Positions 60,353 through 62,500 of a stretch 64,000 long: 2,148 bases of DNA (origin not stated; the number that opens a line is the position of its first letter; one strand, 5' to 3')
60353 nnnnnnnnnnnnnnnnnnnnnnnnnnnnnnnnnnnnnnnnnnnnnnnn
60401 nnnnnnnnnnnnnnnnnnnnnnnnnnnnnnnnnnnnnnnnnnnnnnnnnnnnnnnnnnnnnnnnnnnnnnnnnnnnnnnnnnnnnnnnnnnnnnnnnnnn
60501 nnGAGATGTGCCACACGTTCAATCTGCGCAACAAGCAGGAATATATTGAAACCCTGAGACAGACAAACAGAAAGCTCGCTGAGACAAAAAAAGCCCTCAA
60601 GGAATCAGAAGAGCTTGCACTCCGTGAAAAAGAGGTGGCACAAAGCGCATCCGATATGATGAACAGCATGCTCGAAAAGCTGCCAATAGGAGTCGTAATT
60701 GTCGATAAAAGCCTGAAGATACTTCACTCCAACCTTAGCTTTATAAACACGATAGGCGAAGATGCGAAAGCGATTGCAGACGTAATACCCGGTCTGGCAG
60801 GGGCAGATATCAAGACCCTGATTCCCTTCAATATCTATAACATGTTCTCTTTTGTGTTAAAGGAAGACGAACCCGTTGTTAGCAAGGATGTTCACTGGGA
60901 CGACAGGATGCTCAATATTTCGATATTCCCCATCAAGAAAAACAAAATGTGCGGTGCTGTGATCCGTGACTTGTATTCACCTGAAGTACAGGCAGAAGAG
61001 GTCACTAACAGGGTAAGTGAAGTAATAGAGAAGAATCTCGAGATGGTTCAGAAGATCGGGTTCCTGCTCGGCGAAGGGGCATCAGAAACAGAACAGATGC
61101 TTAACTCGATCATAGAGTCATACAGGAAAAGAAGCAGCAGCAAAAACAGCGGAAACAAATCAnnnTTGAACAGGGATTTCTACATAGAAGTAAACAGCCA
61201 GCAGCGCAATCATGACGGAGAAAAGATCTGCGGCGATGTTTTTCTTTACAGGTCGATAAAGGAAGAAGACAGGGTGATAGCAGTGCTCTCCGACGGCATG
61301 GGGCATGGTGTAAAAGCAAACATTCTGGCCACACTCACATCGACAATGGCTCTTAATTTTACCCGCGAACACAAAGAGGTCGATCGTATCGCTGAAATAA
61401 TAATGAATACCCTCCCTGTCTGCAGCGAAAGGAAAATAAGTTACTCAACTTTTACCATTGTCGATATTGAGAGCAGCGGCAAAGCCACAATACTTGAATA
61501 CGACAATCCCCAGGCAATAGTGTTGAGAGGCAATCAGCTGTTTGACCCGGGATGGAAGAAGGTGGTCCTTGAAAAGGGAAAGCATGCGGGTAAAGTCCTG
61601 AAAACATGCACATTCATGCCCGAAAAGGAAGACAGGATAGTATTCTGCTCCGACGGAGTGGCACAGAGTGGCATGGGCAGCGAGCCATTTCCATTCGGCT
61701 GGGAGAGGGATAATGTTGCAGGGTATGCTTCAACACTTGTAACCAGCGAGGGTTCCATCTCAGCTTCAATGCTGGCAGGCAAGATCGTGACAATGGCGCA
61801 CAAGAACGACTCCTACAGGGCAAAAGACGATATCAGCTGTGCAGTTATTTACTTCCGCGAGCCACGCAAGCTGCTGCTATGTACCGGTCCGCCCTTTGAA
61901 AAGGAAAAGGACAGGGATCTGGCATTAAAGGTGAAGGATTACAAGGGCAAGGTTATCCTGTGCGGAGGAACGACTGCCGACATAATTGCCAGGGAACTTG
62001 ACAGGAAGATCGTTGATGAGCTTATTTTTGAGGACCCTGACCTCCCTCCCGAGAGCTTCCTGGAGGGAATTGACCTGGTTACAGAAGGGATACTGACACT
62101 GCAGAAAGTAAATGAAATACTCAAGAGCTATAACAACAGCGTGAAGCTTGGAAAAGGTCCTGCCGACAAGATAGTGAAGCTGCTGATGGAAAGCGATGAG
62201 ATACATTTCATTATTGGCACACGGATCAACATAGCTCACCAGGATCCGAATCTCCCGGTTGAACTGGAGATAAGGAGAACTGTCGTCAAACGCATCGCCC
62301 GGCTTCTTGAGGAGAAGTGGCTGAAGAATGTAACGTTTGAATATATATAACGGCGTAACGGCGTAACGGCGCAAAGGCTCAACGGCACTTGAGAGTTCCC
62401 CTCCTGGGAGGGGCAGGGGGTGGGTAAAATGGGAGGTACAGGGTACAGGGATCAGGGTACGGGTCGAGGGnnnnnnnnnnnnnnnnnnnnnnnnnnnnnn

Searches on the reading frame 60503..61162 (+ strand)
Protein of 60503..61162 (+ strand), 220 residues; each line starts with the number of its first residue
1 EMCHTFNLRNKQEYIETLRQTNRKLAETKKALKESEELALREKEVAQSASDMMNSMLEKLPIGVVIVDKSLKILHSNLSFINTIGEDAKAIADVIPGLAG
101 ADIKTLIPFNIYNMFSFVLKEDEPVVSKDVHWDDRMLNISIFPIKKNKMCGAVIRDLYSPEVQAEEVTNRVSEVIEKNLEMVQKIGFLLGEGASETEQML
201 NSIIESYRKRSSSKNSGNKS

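Call 31: search_protein_families(library=pfam, max_evalue=1, proteins=[window:60503-61162:+])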
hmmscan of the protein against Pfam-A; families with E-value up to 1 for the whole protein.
seq(220 aa): 7 families
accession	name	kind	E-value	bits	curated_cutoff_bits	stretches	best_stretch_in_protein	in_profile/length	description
PF13596.12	PAS_10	-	0.016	16.3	22.1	1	53-154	1-100/106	PAS domain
PF06018.20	CodY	-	0.037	14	29.5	1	152-197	11-56/177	CodY GAF-like domain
PF21047.3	HEAT_Maestro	-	0.044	14.1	27.4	1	36-83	127-174/229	Maestro, HEAT repeats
PF17527.7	ALC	-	0.079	13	25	1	6-55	27-78/177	Phage ALC protein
PF10079.15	Rossmann-like_BshC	-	0.079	12.8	27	1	10-77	177-242/380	Bacillithiol biosynthesis BshC, N-terminal Rossmann-like domain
PF00989.32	PAS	-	0.16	12.4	22.6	1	52-81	2-31/113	PAS fold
PF21370.4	PAS_GdpP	-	0.45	11.4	27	0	56-87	8-39/90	Cyclic-di-AMP phosphodiesterase GdpP-like, PAS domain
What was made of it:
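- On Putative sensory [FeFe]-hydrogenase HydS (group C, M2f type): 629-aa protein: Pfam PAS_10 E = 0.016, below the cut-off (call 31).
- Checked: The PAS domain is below threshold in Pfam (PAS_10, E = 0.016, call 31).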

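Call 61: predict_structure(alignment_id=A2)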
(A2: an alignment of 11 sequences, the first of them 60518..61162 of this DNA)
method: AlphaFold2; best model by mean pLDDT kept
length: 215 residues; sequences in the alignment: 11
mean_pLDDT: 57.1   pTM: 0.40
mean pLDDT of the five models: 57.1, 47.4, 47.0, 45.1, 44.3
residues with pLDDT >= 90: 0; 70-90: 27; 50-70: 120; < 50: 68
segments of 3 or more residues with pLDDT < 50: 75-102, 154-163, 187-199, 201-203, 205-215
pLDDT, mean of each block of 10 residues (from residue 1): 72 82 78 65 57 60 63 50 34 38 57 64 59 65 63 49 49 60 53 47 45 36
secondary structure, 60 per line:
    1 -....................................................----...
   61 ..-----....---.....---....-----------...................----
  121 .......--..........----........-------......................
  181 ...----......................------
elements in order: H2-53 E58-62 E68-71 H75-79 H83-86 H98-116 E121-127 E130-139 E144-151 H159-183 H188-209
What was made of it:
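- The PAS assignment rests on a model with pLDDT 57 (call 61).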

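Call 65: fold_search(model_id=the predicted structure, library=pdb)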
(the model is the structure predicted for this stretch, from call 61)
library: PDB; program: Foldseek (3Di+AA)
matches with E <= 10: 1319; with E <= 0.001: 41
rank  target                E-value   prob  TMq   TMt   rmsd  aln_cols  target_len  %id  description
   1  4gcz_A                2.1e-05  1.00  0.31  0.21  26.0       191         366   21  Structure of a blue-light photoreceptor (released 2013-06-19)
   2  2qj7                  6.3e-05  1.00  0.34  0.56   7.3       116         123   15  PYP ultra-high resolution of a bacterial photoreceptor (released 2008-05-20)
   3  8a52_A                1.2e-04  1.00  0.32  0.21  25.0       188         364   18  Crystal structure of a chimeric LOV-Histidine kinase SB2F1 (asymmetrical variant, trigonal form with long c-axis) (released 2023-12-27)
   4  3vol                  1.3e-04  1.00  0.33  0.47  10.0       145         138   16  X-ray Crystal Structure of PAS-HAMP Aer2 in the CN-bound Form (released 2012-05-23)
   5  4ew7                  1.4e-04  1.00  0.35  0.63   6.5       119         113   12  The crystal structure of conjugative transfer PAS_like domain from Salmonella enterica subsp. enterica serovar Typhimuri (released 2012-09-12)
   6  1gsv                  1.6e-04  1.00  0.33  0.55   7.1       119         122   13  Crystal structure of the P65 crystal form of photoactive yellow protein G47S mutant (released 2002-02-14)
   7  9a5d_A                1.7e-04  1.00  0.34  0.14  22.9       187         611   16  Integrative model of WALK-YYCH by crosslinking MS and deep learning (released 2024-09-18)
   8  2gj3_A                2.0e-04  1.00  0.32  0.53   6.6       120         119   16  Crystal structure of the FAD-containing PAS domain of the protein NifL from Azotobacter vinelandii. (released 2007-03-06)
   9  1f98                  2.3e-04  1.00  0.33  0.54   7.6       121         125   13  CRYSTAL STRUCTURE OF THE PHOTOACTIVE YELLOW PROTEIN MUTANT T50V (released 2000-07-21)
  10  8a7h_A                2.3e-04  1.00  0.32  0.21  24.9       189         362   17  Crystal structure of a chimeric LOV-Histidine kinase SB2F1-I66R mutant (light state; asymmetrical variant, trigonal fo (released 2024-01-10)
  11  4hi4_A                2.4e-04  1.00  0.29  0.48   7.7       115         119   18  Crystal structure of the 5-coordinate ferric heme-binding PAS domain of Aer2 from P. aeruginosa (released 2013-01-09)
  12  7spv                  2.5e-04  1.00  0.34  0.55   7.0       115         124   12  Crystal structure of photoactive yellow protein (PYP); F92oCNF construct (released 2022-05-11)
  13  8a7f_B                2.5e-04  1.00  0.33  0.21  26.2       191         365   17  Crystal structure of a chimeric LOV-Histidine kinase SB2F1-I66R mutant (asymmetrical variant, trigonal form with long  (released 2024-01-10)
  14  8a3u                  3.2e-04  1.00  0.31  0.21  26.2       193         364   16  Crystal structure of a chimeric LOV-Histidine kinase SB2F1 (symmetrical variant, trigonal form with short c-axis) (released 2023-12-20)
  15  7spw                  3.6e-04  1.00  0.33  0.54   6.8       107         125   15  Crystal structure of photoactive yellow protein (PYP); F62oCNF construct (released 2022-05-11)
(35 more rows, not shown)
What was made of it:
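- On Putative sensory [FeFe]-hydrogenase HydS (group C, M2f type): Its top 50 Foldseek PDB hits are almost all PAS-type domains, best E = 2e-5 (call 65).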

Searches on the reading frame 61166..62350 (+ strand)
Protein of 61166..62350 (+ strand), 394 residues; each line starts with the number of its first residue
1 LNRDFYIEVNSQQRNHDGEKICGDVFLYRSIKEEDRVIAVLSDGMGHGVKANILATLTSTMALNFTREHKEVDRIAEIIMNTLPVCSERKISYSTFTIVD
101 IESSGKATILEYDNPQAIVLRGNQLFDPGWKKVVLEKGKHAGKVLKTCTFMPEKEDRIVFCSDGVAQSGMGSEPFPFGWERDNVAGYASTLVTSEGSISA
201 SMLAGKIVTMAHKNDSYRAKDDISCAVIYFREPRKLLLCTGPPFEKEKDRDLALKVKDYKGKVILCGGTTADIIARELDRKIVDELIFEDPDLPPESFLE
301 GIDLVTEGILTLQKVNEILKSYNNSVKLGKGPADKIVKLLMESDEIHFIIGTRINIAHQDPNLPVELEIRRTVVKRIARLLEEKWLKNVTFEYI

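Call 4: search_protein_families(library=pfam, proteins=[window:61166-62350:+])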
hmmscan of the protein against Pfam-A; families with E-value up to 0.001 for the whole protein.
window:61166-62350:+ (394 aa): 1 family
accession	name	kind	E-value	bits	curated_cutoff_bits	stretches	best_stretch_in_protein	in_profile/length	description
PF07228.17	SpoIIE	-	9.7e-12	45.7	25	1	34-228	2-189/192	Stage II sporulation protein E (SpoIIE)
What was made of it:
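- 61166..62350 (+): PP2C/SpoIIE-family Ser/Thr phosphatase with an uncharacterised C-terminal domain. PF07228, 1e-11 (call 4).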

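Call 6: search_protein_families(library=ncbifam, proteins=[window:61166-62350:+])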
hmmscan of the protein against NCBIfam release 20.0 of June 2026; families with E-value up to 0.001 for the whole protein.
window:61166-62350:+ (394 aa): 1 family
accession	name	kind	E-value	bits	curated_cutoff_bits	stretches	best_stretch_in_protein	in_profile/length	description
TIGR02865.1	spore_II_E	equivalog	5.2e-05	21.5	490.8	1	4-52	549-596/764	stage II sporulation protein E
